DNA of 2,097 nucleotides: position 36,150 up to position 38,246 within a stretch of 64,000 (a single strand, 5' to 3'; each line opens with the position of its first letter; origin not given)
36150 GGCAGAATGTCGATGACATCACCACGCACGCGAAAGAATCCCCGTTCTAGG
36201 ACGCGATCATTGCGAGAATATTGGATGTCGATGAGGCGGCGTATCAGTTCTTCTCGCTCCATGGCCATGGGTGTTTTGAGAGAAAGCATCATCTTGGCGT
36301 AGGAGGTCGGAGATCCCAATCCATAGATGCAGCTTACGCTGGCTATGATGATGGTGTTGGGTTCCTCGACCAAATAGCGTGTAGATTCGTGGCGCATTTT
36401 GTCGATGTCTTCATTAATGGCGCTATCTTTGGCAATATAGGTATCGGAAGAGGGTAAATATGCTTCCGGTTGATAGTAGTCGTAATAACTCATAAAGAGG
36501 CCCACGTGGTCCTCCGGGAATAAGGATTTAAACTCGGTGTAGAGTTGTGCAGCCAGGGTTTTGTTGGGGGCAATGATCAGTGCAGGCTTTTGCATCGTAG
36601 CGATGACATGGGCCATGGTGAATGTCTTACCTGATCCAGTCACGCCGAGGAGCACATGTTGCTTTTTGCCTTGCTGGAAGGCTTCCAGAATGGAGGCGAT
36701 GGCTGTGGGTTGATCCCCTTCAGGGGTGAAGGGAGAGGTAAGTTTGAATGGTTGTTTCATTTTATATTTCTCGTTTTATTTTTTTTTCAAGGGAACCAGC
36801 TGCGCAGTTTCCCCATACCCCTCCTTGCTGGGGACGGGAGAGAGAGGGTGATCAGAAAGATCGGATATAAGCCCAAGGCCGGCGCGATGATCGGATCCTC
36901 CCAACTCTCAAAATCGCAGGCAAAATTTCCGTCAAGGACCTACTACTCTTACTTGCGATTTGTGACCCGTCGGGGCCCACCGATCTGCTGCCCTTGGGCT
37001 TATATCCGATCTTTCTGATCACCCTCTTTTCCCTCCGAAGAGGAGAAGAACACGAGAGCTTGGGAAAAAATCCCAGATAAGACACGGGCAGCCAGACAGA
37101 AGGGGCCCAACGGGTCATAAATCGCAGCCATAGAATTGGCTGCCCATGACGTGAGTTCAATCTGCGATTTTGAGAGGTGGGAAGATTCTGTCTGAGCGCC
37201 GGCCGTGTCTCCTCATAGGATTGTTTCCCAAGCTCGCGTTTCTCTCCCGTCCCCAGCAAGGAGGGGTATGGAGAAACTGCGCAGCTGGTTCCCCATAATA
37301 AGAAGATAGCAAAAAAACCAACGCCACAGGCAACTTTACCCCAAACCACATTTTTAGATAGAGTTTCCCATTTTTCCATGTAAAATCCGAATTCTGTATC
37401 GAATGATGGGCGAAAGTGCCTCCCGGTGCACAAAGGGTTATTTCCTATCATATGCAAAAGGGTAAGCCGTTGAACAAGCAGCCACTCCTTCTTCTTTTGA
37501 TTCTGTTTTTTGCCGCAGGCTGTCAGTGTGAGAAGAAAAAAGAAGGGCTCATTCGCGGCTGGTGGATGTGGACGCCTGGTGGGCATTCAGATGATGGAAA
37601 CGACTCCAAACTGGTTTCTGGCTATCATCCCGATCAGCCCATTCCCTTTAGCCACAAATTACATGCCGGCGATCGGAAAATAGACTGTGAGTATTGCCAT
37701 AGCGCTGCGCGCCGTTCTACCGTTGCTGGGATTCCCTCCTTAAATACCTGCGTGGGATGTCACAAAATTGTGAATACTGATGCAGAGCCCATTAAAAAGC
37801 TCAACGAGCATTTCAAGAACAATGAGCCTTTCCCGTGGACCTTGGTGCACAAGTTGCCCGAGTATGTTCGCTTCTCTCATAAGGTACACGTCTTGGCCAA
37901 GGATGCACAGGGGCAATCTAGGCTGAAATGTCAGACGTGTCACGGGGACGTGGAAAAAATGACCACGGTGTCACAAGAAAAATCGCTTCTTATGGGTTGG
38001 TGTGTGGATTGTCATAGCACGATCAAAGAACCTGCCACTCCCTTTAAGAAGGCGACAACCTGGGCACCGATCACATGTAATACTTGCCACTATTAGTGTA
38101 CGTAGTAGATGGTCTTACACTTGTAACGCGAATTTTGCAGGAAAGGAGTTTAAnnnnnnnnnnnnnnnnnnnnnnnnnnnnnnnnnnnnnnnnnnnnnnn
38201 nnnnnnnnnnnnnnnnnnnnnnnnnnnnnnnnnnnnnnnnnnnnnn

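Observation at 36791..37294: Two divergent, paralogous elements of 235 and 243 nt with copy-specific closing helices between uvrB and the ACIII operon (candidate undescribed structured RNA or leader)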

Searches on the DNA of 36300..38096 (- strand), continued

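Call 61: search_with_rna_model(model_id=R1, sources=[L093, L066, L068, L070, L055, L078, L088, L041, L042, L011, L094], max_evalue=10, filters=off, show_alignments=8)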
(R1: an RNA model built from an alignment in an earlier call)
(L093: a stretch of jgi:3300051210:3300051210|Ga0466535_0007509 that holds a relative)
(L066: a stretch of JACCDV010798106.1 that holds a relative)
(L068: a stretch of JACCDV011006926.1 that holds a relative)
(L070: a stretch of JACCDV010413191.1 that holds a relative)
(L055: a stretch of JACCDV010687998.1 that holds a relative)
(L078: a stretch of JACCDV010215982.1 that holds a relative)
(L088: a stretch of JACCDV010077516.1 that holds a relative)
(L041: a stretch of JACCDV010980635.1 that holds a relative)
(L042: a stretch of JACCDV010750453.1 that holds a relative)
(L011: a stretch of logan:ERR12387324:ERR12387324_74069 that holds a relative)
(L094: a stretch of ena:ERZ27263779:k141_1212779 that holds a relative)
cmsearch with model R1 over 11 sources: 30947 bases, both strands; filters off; matches with E-value up to 10: 61.
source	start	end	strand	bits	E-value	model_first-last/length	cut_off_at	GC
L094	2606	2790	+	196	1.8e-37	1-185/185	no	0.54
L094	2392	2578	-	186.6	1.3e-35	1-185/185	no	0.54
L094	2606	2790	-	73.6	2.2e-13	1-185/185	no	0.54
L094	2392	2578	+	53.9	1.6e-09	1-185/185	no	0.54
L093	1480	1650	+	43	2.3e-07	1-185/185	no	0.53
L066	1826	2001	-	33.5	1.7e-05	1-185/185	no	0.67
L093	634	695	+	16.4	0.04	1-185/185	no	0.53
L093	634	695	-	14.7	0.086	1-185/185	no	0.53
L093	1484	1646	-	14.5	0.093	1-185/185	no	0.55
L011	813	874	-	13.1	0.18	1-185/185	no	0.52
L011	813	874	+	10.2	0.64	1-185/185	no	0.52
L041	1065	1126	-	9.9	0.75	1-185/185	no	0.55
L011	3222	3280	-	9.8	0.78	1-185/185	no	0.46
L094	1564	1625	+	9.3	0.96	1-185/185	no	0.55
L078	937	960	+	8.2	1.6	1-185/185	no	0.62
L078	937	960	-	8.2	1.6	1-185/185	no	0.62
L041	1074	1121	+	7.9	1.8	1-185/185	no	0.5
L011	3222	3280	+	7.5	2.2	1-185/185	no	0.46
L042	55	90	+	7.4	2.3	61-122/185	no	0.47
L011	5669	5790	+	7.3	2.4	1-185/185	no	0.6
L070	646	670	-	7.3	2.5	1-185/185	no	0.4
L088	573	640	+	6.7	3.2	1-185/185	no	0.51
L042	277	325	+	6.6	3.3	1-185/185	no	0.71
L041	68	98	+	6.5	3.4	1-185/185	no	0.61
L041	919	946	-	6.4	3.6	1-185/185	no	0.46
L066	1155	1178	-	6.4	3.7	1-185/185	no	0.58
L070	646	670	+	6.3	3.7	1-185/185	no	0.4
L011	1644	1682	+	6.3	3.8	73-111/185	no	0.59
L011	5569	5656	-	6.2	4.1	1-185/185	no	0.59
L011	4384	4499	-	6.1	4.1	1-185/185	no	0.46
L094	4362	4381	-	6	4.3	1-185/185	no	0.75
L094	2816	2846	+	6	4.4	1-185/185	no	0.55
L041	68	98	-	6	4.4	1-185/185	no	0.61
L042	501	531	-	6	4.4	1-185/185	no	0.55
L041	919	946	+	5.8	4.9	1-185/185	no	0.46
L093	266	370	+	5.7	5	1-185/185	no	0.52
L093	1404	1431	-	5.7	5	1-185/185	no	0.61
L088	573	640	-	5.5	5.6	1-185/185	no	0.51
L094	2816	2846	-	5.4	5.8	1-185/185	no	0.55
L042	501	531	+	5.4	5.8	1-185/185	no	0.55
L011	3712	3765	-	5.3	5.9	1-185/185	no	0.61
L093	1404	1431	+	5.2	6.3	1-185/185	no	0.61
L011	75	105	+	5.1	6.4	1-185/185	no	0.55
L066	1838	1898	+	5.1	6.4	1-185/185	no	0.72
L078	654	713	+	5.1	6.6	1-185/185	no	0.57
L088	841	868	+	4.9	7.2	1-185/185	no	0.64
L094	308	469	-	4.9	7.3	1-185/185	no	0.5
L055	909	941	+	4.9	7.3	1-185/185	no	0.67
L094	2333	2361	-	4.8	7.4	1-185/185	no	0.59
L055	909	941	-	4.8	7.6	1-185/185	no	0.67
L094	2044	2063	-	4.7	7.7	1-185/185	no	0.65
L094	897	913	-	4.7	8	1-185/185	no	0.76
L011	5796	5886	+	4.6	8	1-185/185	no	0.54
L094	308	469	+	4.6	8.2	1-185/185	no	0.5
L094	4326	4339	+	4.6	8.2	1-185/185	no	0.71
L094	4326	4339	-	4.6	8.2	1-185/185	no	0.71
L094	2044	2063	+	4.6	8.3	1-185/185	no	0.65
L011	75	105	-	4.6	8.4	1-185/185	no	0.55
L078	987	1025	+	4.4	8.9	1-185/185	no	0.51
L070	730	779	+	4.4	9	1-185/185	no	0.52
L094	2333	2361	+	4.3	9.5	1-185/185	no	0.59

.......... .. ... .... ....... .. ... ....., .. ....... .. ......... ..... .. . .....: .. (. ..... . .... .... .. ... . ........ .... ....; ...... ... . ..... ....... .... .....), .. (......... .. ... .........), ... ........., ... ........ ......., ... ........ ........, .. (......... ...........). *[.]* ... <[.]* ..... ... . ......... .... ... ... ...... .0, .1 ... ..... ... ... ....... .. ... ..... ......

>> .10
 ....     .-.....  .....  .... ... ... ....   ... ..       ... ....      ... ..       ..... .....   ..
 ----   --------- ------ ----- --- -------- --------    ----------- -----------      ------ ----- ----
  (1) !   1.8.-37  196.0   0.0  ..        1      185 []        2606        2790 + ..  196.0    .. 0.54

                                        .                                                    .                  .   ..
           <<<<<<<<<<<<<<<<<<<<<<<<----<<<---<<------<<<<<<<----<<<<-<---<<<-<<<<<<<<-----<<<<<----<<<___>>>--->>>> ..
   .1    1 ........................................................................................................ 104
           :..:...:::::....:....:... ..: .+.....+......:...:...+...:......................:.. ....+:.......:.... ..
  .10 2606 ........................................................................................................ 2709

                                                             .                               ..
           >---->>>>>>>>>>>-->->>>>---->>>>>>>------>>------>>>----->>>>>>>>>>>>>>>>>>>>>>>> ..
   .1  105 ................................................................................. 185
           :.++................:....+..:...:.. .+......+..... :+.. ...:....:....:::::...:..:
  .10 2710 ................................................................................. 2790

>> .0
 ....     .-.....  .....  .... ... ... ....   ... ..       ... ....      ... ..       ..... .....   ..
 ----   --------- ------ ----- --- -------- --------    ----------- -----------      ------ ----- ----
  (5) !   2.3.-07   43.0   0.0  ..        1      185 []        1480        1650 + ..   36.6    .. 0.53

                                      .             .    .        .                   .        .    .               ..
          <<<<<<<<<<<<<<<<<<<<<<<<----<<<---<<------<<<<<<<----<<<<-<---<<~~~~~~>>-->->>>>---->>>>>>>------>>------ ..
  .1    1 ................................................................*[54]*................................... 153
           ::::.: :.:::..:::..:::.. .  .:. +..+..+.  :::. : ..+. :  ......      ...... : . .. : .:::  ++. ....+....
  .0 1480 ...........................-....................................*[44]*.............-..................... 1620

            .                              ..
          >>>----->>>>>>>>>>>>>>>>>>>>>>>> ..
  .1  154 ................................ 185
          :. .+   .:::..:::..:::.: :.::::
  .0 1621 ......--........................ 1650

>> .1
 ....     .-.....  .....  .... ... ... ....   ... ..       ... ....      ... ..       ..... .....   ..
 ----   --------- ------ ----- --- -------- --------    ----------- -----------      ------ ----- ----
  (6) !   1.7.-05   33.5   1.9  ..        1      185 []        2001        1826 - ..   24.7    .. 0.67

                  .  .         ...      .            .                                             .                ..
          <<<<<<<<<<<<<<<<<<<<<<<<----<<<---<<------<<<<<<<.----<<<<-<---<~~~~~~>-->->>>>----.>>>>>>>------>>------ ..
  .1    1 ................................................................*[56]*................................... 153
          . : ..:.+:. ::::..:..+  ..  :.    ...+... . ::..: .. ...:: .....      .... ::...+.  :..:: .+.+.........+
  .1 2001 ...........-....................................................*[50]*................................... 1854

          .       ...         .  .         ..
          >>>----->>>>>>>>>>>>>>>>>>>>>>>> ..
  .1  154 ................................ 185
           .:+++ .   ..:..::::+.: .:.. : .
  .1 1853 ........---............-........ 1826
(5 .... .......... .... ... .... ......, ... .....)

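Call 75: search_dna_similar(query=window:36780-37310:+, collection=plasmids, mode=distant, max_evalue=0.01, max_rows=15)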
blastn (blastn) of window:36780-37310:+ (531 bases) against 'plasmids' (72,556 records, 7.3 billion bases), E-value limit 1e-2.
No match.

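Call 76: search_dna_similar(query=window:36780-37310:+, collection=phages, mode=distant, max_evalue=0.01, max_rows=15)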
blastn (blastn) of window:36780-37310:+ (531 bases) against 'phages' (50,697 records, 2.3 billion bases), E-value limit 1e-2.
No match.

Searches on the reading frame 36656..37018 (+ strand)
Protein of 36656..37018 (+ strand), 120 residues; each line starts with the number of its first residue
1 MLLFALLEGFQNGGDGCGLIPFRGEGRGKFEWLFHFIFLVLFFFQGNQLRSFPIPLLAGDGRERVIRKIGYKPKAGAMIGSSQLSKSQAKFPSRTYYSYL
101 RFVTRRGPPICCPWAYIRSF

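Call 17: search_protein_families(library=pfam, proteins=[window:36656-37018:+])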
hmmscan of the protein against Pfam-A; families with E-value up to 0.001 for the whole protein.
window:36656-37018:+ (120 aa): 0 families

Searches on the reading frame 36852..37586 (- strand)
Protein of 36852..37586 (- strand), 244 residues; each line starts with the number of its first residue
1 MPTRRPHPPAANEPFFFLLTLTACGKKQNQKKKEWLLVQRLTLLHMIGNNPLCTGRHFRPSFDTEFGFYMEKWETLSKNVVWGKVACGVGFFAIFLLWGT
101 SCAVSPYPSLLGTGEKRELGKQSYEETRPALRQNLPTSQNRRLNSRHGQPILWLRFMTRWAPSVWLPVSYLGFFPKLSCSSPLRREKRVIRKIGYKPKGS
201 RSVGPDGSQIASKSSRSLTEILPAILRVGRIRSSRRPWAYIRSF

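Call 17: search_protein_families(library=pfam, proteins=[window:36852-37586:-])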
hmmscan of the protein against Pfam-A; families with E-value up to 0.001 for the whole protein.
window:36852-37586:- (244 aa): 0 families

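Call 68: find_homologous_proteins(query=window:36852-37586:-, max_evalue=0.001)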
Query window:36852-37586:- (244 aa): 2 proteins with E <= 0.001 among 269 candidates.
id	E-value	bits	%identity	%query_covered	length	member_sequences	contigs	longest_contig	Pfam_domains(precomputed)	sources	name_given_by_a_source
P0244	1.2e-126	440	99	79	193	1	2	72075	-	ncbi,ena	-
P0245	7.8e-36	142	62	50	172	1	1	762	-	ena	-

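Call 69: find_encoding_contigs(protein=P0245, flank=3000, max_places=5)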
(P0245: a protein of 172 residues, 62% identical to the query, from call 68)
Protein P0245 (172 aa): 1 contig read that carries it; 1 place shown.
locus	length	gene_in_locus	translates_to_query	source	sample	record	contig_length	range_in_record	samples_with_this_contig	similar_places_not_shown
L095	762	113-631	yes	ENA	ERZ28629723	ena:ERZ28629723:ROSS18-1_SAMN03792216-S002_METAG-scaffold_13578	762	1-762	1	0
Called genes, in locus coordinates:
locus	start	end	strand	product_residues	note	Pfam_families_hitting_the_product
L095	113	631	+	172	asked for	-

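Call 70: find_encoding_contigs(protein=P0244, flank=1500, max_places=5)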
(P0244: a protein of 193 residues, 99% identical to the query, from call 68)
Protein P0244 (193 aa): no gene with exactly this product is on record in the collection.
